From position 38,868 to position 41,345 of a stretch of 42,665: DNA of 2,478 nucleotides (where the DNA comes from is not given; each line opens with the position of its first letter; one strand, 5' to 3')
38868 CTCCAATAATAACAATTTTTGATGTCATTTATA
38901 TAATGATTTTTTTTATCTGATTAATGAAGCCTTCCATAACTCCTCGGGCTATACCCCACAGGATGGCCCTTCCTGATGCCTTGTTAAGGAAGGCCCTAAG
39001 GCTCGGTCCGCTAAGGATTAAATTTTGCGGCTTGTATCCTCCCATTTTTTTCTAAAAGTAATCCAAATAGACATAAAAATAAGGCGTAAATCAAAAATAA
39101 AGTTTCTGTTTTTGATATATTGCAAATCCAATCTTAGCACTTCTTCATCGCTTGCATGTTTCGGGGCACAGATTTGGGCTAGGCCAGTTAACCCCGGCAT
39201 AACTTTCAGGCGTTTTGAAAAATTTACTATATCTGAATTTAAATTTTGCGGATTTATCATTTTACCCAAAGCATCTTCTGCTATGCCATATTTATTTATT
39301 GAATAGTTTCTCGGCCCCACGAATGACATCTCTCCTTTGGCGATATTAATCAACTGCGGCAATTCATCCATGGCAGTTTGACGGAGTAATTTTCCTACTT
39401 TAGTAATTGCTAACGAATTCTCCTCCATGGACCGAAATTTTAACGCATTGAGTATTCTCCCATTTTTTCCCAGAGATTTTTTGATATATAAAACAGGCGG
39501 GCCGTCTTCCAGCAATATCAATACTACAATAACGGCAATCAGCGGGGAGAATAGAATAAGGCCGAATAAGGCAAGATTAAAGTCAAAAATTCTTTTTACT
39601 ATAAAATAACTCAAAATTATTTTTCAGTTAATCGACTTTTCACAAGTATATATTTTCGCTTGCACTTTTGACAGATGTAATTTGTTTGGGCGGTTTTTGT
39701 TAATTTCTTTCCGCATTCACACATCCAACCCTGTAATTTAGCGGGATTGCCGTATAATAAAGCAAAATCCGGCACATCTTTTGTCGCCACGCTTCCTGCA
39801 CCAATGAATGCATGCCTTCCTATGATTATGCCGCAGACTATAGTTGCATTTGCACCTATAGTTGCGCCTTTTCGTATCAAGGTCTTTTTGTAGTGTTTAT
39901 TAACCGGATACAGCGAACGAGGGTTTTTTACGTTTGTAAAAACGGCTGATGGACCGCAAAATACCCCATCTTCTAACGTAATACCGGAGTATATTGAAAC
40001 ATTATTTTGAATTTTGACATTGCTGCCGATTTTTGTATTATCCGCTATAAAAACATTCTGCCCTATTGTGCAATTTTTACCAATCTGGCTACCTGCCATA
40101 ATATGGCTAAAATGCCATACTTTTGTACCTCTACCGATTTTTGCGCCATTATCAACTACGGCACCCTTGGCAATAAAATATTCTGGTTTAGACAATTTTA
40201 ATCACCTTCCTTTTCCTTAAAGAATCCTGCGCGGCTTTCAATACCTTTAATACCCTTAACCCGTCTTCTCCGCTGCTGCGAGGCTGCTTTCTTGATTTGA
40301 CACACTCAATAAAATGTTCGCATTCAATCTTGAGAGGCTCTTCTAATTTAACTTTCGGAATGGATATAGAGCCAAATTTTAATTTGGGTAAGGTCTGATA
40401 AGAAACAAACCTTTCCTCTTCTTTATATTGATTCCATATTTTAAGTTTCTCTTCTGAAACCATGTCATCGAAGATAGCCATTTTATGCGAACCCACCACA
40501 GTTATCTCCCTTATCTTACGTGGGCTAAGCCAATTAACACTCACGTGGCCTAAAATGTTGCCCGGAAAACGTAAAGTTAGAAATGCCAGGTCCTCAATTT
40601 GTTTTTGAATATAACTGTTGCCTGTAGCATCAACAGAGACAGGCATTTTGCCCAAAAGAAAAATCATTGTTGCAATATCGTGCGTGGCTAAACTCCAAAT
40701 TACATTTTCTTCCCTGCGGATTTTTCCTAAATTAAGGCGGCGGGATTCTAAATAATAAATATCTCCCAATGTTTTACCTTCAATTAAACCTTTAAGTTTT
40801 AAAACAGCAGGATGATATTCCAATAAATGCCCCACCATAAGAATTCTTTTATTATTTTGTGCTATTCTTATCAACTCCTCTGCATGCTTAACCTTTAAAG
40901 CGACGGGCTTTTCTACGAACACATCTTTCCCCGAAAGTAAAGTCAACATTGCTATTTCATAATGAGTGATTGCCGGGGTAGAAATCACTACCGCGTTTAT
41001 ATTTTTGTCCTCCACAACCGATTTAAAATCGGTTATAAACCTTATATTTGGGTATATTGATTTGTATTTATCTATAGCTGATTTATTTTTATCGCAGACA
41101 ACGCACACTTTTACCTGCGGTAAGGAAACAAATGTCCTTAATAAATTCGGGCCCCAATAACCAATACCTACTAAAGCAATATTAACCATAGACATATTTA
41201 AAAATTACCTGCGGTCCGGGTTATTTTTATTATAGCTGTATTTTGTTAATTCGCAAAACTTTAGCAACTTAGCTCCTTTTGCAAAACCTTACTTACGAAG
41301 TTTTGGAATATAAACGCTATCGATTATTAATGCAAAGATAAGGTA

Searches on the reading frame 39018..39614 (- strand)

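Call 75: search_protein_families(library=pfam, proteins=[window:39018-39614:-], max_evalue=0.00001)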
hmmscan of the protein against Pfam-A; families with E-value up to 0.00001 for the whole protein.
window:39018-39614:- (198 aa): 1 family
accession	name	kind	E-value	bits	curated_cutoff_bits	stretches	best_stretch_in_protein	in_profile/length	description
PF02397.22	Bac_transf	-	1.8e-46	158.4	27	1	7-187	1-178/179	Bacterial sugar transferase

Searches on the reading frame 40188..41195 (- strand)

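Call 75: search_protein_families(library=pfam, proteins=[window:40188-41195:-], max_evalue=0.00001)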
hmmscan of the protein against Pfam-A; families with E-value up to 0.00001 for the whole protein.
window:40188-41195:- (335 aa): 3 families
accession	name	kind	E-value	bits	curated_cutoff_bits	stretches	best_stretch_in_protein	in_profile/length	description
PF01408.29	GFO_IDH_MocA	-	9.8e-23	81.6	24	1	4-123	1-120/120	Oxidoreductase family, NAD-binding Rossmann fold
PF22725.1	GFO_IDH_MocA_C3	-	6.3e-14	52.5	27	1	132-239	2-122/124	GFO/IDH/MocA C-terminal domain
PF02894.22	GFO_IDH_MocA_C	-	5.9e-13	49.5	22.9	1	136-334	2-218/218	Oxidoreductase family, C-terminal alpha/beta domain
